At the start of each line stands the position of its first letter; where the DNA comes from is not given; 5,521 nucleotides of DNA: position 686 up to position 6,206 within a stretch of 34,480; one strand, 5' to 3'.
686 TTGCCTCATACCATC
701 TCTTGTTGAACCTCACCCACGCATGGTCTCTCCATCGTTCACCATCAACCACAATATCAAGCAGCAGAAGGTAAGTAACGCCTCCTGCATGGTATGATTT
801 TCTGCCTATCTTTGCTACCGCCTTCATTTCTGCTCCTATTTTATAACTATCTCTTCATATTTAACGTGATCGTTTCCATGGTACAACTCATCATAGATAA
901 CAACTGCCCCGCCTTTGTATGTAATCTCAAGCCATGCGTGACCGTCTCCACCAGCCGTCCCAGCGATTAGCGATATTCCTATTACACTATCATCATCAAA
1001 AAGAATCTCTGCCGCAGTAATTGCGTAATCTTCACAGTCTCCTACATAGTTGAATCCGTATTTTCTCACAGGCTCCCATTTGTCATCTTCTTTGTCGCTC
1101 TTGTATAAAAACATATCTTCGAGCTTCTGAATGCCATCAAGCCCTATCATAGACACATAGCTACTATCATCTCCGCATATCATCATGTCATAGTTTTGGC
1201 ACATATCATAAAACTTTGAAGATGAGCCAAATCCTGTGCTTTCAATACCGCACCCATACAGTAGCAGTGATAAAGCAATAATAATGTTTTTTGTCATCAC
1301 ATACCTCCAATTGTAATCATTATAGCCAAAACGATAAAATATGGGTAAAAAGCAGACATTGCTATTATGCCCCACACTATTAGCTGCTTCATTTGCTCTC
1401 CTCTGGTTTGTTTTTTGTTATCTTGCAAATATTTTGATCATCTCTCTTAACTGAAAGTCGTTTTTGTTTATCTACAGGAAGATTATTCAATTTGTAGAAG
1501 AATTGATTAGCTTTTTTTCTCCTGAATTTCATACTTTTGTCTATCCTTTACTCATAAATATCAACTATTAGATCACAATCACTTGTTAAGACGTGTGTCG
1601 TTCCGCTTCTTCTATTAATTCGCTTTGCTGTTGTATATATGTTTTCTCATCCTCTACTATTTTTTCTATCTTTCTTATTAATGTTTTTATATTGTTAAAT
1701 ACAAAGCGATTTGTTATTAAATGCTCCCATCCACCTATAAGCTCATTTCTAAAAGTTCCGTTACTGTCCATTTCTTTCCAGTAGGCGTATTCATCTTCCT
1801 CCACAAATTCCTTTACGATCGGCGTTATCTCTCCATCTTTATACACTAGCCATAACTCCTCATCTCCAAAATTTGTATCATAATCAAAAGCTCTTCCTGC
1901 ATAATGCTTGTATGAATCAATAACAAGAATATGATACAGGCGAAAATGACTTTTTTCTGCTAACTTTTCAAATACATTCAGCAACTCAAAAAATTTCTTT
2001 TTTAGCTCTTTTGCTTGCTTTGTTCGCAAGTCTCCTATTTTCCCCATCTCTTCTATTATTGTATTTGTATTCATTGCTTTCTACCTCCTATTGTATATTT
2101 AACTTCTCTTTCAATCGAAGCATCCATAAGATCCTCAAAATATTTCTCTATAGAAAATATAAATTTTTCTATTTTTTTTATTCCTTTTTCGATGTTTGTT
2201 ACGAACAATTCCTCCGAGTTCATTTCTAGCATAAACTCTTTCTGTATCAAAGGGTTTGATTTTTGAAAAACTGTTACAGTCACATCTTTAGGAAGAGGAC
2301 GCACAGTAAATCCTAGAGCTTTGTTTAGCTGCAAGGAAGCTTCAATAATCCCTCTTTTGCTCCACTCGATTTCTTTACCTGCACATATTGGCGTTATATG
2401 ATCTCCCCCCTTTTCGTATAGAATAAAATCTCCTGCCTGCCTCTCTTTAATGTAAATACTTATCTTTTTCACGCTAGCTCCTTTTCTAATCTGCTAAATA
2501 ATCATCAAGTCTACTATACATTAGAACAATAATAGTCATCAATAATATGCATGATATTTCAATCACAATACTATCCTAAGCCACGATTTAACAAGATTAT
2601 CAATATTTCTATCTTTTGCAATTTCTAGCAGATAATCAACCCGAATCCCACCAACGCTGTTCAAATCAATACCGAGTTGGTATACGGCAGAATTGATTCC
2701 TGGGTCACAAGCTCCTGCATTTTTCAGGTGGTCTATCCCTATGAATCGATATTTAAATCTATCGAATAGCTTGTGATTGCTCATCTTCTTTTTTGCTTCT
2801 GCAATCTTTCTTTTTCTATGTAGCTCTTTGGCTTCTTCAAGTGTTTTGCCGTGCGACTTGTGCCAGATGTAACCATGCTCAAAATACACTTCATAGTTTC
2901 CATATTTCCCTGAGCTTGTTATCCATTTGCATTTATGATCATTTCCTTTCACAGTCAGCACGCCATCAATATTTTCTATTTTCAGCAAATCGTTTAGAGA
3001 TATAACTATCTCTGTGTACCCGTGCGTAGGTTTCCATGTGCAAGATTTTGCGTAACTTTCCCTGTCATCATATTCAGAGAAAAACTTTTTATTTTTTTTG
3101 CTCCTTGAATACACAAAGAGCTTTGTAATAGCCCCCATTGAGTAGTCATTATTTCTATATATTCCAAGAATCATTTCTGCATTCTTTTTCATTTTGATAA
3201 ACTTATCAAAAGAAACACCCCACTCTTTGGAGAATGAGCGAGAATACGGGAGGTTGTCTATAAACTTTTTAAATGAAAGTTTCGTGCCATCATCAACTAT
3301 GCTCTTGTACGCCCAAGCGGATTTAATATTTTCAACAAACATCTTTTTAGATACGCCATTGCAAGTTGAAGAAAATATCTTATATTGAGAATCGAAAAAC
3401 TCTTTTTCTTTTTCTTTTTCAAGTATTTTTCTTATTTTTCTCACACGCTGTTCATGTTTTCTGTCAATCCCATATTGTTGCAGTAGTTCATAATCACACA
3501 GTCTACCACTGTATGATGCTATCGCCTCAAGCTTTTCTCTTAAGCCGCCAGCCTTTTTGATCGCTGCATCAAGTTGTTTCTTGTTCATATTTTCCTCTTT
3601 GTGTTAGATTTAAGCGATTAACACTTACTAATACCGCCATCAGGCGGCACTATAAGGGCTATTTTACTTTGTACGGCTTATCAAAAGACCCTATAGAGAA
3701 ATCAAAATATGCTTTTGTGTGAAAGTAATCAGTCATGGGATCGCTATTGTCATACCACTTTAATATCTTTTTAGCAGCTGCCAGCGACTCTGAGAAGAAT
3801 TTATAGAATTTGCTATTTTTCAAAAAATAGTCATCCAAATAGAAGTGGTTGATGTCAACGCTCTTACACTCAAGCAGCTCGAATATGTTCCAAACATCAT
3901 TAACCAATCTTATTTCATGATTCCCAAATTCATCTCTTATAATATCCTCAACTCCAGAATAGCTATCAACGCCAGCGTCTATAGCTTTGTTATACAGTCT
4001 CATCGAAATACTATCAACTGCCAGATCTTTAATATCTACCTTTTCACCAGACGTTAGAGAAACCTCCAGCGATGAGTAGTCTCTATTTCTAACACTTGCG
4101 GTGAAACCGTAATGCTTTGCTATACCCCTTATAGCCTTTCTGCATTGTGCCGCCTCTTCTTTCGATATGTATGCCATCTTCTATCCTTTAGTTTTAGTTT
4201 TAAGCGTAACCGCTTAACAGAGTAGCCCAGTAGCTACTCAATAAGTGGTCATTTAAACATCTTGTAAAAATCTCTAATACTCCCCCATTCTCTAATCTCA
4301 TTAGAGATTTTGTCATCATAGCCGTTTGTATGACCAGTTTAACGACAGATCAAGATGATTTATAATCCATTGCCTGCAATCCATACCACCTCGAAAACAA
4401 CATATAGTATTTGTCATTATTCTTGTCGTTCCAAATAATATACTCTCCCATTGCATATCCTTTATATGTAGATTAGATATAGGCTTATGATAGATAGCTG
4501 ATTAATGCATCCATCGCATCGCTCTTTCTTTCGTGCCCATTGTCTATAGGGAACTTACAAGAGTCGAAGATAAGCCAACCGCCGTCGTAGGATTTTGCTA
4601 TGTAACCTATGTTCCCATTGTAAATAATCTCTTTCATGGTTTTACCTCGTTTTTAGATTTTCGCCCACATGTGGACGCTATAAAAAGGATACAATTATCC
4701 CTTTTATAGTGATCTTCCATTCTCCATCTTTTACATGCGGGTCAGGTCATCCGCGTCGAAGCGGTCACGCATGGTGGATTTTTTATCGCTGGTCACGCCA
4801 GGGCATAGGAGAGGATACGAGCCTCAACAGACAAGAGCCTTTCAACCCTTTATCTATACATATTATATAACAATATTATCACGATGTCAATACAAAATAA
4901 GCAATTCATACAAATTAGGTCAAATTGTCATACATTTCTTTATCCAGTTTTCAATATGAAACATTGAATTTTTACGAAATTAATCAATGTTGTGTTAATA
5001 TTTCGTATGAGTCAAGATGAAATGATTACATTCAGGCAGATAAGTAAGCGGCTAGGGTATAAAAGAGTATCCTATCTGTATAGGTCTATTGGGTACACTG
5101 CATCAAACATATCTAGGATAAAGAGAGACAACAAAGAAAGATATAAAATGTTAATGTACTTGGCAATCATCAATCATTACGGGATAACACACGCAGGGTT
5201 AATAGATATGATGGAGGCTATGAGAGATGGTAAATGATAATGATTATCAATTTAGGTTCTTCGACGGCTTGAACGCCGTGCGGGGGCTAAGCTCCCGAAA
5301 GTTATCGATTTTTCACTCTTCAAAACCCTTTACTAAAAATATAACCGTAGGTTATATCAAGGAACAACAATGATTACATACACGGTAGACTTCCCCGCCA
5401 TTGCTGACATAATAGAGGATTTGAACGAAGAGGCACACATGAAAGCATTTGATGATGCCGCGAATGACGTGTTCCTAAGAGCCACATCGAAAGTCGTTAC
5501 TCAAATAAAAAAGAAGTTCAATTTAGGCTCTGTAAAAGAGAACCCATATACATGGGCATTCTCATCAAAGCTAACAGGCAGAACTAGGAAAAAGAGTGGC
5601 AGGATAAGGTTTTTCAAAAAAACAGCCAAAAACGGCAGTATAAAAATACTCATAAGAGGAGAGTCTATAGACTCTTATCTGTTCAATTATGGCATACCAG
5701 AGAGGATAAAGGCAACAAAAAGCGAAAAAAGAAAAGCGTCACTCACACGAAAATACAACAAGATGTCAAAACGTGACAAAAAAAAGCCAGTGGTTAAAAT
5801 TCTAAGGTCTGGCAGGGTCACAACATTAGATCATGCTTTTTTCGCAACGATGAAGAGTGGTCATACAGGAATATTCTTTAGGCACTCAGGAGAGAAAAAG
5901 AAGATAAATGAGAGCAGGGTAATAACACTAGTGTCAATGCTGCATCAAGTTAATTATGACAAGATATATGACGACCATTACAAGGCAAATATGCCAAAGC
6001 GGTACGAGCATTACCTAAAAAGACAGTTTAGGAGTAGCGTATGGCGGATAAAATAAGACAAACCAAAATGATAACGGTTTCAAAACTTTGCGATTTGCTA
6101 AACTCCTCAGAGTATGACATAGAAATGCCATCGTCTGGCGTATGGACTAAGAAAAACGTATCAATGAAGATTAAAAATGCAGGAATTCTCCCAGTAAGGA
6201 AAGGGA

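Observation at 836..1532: Phage-encoded LapG/BTLCP-like periplasmic cysteine protease, translationally chained to two micro-ORFs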

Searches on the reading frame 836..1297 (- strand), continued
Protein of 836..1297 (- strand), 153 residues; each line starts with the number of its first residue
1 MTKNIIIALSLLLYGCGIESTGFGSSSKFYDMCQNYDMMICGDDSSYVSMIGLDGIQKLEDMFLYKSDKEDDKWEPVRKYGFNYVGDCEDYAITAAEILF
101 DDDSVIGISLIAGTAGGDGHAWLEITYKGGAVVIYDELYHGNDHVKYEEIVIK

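Call 91: search_protein_families(library=pfam, proteins=[L003:5206-7722:+, L009:2602-6240:+, L015:4999-6387:+, L005:2845-3240:+, L012:6046-6444:+, L022:5983-6471:+, L017:5041-7479:+], max_evalue=0.001)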
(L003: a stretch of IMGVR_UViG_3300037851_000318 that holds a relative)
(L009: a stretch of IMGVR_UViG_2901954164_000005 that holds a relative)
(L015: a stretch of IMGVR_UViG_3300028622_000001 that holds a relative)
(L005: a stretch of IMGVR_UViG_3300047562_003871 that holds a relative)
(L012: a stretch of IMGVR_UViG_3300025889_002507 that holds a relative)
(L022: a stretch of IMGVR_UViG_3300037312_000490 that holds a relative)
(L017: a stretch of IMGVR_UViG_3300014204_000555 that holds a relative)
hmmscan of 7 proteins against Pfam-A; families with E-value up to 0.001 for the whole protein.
L003:5206-7722:+ (838 aa): 1 family
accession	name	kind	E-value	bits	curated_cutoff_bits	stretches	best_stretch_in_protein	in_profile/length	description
PF06035.17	Peptidase_C93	-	1.2e-25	90.6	27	1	247-385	10-146/162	Bacterial transglutaminase-like cysteine proteinase BTLCP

L009:2602-6240:+ (1212 aa): 2 families
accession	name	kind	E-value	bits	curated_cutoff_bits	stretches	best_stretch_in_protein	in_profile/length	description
PF06035.17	Peptidase_C93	-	7.9e-26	91.2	27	1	1063-1206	6-147/162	Bacterial transglutaminase-like cysteine proteinase BTLCP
PF01841.26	Transglut_core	-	2.1e-06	28.4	23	1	1094-1180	13-101/108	Transglutaminase-like superfamily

L015:4999-6387:+ (462 aa): 1 family
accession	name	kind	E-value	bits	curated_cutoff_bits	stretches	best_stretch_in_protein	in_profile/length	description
PF06035.17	Peptidase_C93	-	6.6e-07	29.7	27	1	322-426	62-154/162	Bacterial transglutaminase-like cysteine proteinase BTLCP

L005:2845-3240:+ (131 aa): 1 family
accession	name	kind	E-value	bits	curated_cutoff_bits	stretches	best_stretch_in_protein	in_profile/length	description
PF06035.17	Peptidase_C93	-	3.5e-06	27.3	27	1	3-86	42-124/162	Bacterial transglutaminase-like cysteine proteinase BTLCP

L012:6046-6444:+ (132 aa): 0 families

L022:5983-6471:+ (162 aa): 1 family
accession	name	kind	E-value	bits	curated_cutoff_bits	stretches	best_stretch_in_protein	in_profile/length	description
PF06035.17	Peptidase_C93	-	7.1e-19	68.6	27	1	39-157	35-143/162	Bacterial transglutaminase-like cysteine proteinase BTLCP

L017:5041-7479:+ (812 aa): 2 families
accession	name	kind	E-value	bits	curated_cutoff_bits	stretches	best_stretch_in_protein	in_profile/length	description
PF06035.17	Peptidase_C93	-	1.2e-25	90.6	27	1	253-392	9-148/162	Bacterial transglutaminase-like cysteine proteinase BTLCP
PF01841.26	Transglut_core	-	0.00047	20.9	23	0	284-363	16-97/108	Transglutaminase-like superfamily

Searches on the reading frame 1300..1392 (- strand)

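Call 3: search_protein_families(library=pfam, proteins=[window:1300-1392:-], max_evalue=1)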
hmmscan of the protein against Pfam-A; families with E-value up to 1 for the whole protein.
seq(31 aa): 1 family
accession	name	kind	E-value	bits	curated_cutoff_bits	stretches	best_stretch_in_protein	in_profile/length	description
PF06611.17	DUF1145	-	0.023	15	21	1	4-30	11-37/58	Protein of unknown function (DUF1145)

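Call 4: search_protein_families(library=phrogs, proteins=[window:1300-1392:-], max_evalue=1)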
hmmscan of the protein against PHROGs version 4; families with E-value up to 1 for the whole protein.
seq(31 aa): 1 family
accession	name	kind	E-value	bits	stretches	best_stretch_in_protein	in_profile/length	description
phrog_35519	-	unknown function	0.035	15.4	1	1-29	1-26/72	-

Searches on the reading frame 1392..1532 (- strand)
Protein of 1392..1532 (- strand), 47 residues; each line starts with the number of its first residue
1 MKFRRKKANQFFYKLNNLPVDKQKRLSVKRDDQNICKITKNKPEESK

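Call 3: search_protein_families(library=pfam, proteins=[window:1392-1532:-], max_evalue=1)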
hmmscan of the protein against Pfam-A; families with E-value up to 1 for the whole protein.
seq(47 aa): 0 families

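Call 4: search_protein_families(library=phrogs, proteins=[window:1392-1532:-], max_evalue=1)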
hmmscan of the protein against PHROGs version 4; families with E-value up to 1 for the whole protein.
seq(47 aa): 0 families

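Call 75: find_homologous_proteins(query=window:1392-1532:-, max_evalue=1)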
Query seq(47 aa) (47 aa): 1 proteins with E <= 1 among 1 candidates.
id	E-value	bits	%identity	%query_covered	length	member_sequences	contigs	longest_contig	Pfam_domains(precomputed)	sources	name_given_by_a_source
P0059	1.9e-22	94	100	100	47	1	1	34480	-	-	-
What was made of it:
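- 1389..1532 (-): orf47: 47-aa basic peptide (net +10); its stop overlaps the orf31 start (ATGA). No homologue among 5.8 billion proteins (call 75).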

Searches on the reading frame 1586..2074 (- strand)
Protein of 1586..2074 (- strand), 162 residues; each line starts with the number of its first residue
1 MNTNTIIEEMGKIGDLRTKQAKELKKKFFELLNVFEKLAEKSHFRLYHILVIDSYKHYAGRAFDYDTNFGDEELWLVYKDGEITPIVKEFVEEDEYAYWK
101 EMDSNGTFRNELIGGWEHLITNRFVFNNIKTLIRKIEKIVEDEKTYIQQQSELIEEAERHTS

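Call 3: search_protein_families(library=pfam, proteins=[window:1589-2074:-], max_evalue=1)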
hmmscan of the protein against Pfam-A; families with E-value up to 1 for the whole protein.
seq(162 aa): 0 families

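Call 4: search_protein_families(library=phrogs, proteins=[window:1589-2074:-], max_evalue=1)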
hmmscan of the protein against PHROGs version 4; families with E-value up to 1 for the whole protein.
seq(162 aa): 1 family
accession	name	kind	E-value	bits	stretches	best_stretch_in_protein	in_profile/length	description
phrog_1034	-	unknown function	0.52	11.5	1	124-156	16-48/106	-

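Call 15: search_protein_families(library=ncbifam, proteins=[window:1586-2074:-], max_evalue=1)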
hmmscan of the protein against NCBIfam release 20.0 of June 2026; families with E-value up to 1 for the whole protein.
window:1586-2074:- (162 aa): 2 families
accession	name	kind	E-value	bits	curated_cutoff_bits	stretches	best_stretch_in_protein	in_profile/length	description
NF053575.1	GAN_nuclease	exception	0.038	12.6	850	1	13-90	223-298/467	GINS-associated RecJ family nuclease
NF047958.1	broad_LIC11966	domain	0.066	13.5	40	1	3-51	46-92/134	LIC11966 family surface protein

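Call 73: find_related_loci(query=window:1586-2074:-, collection=viral_contigs, flank=5000)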
Query window:1586-2074:- (162 aa) in viral_contigs; peptide patterns used: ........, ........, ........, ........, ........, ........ (x = any residue, [..] = any of these).
28 stretches matched a pattern, but none encodes a relative of the query by tblastn (E <= 1e-3).

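Call 87: search_protein_families(library=padloc, proteins=[window:1586-2074:-], max_evalue=0.01)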
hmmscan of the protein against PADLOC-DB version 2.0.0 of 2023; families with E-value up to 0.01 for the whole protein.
window:1586-2074:- (162 aa): 0 families

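Call 88: search_protein_families(library=pfam, proteins=[window:1586-2074:-], max_evalue=0.01)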
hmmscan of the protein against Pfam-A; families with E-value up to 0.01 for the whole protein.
window:1586-2074:- (162 aa): 0 families

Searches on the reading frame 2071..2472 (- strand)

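Call 11: search_protein_families(library=phrogs, proteins=[window:2071-2472:-], max_evalue=0.001)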
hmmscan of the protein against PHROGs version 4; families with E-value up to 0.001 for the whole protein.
window:2071-2472:- (133 aa): 0 families

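Call 15: search_protein_families(library=ncbifam, proteins=[window:2071-2472:-], max_evalue=1)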
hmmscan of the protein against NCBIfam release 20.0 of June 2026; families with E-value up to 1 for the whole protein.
window:2071-2472:- (133 aa): 1 family
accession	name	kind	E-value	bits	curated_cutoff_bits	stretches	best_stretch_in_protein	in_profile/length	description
NF033473.1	trim_sens_DfrEf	exception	0.15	11.9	350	1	33-92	26-85/164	trimethoprim-sensitive dihydrofolate reductase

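Call 87: search_protein_families(library=padloc, proteins=[window:2071-2472:-], max_evalue=0.01)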
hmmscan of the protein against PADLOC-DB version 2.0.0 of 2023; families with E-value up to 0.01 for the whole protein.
window:2071-2472:- (133 aa): 0 families

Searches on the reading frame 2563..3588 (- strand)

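Call 11: search_protein_families(library=phrogs, proteins=[window:2563-3588:-], max_evalue=0.001)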
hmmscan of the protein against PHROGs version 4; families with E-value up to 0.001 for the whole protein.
window:2563-3588:- (341 aa): 0 families

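Call 15: search_protein_families(library=ncbifam, proteins=[window:2563-3588:-], max_evalue=1)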
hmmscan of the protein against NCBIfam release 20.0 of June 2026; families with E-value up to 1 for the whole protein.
window:2563-3588:- (341 aa): 2 families
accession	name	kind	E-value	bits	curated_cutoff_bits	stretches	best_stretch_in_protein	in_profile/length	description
NF007084.0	PRK09539.1-1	equivalog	0.029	14.3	162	1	89-126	80-120/140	tRNA-splicing endonuclease subunit beta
NF033439.1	small_mem_YoeI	equivalog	0.17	11.8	33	1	210-218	10-18/20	membrane protein YoeI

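Call 48: search_protein_families(library=pfam, proteins=[window:2563-3588:-], max_evalue=0.01)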
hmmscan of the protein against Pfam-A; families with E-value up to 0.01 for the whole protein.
window:2563-3588:- (341 aa): 0 families

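Call 87: search_protein_families(library=padloc, proteins=[window:2563-3588:-], max_evalue=0.01)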
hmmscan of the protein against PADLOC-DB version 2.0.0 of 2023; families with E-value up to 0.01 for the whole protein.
window:2563-3588:- (341 aa): 0 families

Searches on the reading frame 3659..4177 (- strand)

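Call 11: search_protein_families(library=phrogs, proteins=[window:3659-4177:-], max_evalue=0.001)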
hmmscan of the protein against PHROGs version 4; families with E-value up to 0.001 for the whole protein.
window:3659-4177:- (172 aa): 1 family
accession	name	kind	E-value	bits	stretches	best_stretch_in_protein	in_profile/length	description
phrog_10415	-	unknown function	3.2e-18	67.4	1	1-171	1-126/129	-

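Call 15: search_protein_families(library=ncbifam, proteins=[window:3659-4177:-], max_evalue=1)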
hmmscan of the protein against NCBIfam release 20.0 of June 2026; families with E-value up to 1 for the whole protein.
window:3659-4177:- (172 aa): 0 families

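Call 87: search_protein_families(library=padloc, proteins=[window:3659-4177:-], max_evalue=0.01)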
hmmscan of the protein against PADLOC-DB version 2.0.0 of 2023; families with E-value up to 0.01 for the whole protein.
window:3659-4177:- (172 aa): 0 families

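Call 88: search_protein_families(library=pfam, proteins=[window:3659-4177:-], max_evalue=0.01)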
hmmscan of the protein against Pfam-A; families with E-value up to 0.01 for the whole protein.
window:3659-4177:- (172 aa): 0 families

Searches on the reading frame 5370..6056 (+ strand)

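Call 11: search_protein_families(library=phrogs, proteins=[window:5370-6056:+], max_evalue=0.001)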
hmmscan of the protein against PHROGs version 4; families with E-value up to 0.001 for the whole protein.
window:5370-6056:+ (228 aa): 1 family
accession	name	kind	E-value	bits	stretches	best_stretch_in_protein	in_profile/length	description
phrog_27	-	connector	7.6e-11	43.3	1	1-221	8-187/199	tail completion or Neck1 protein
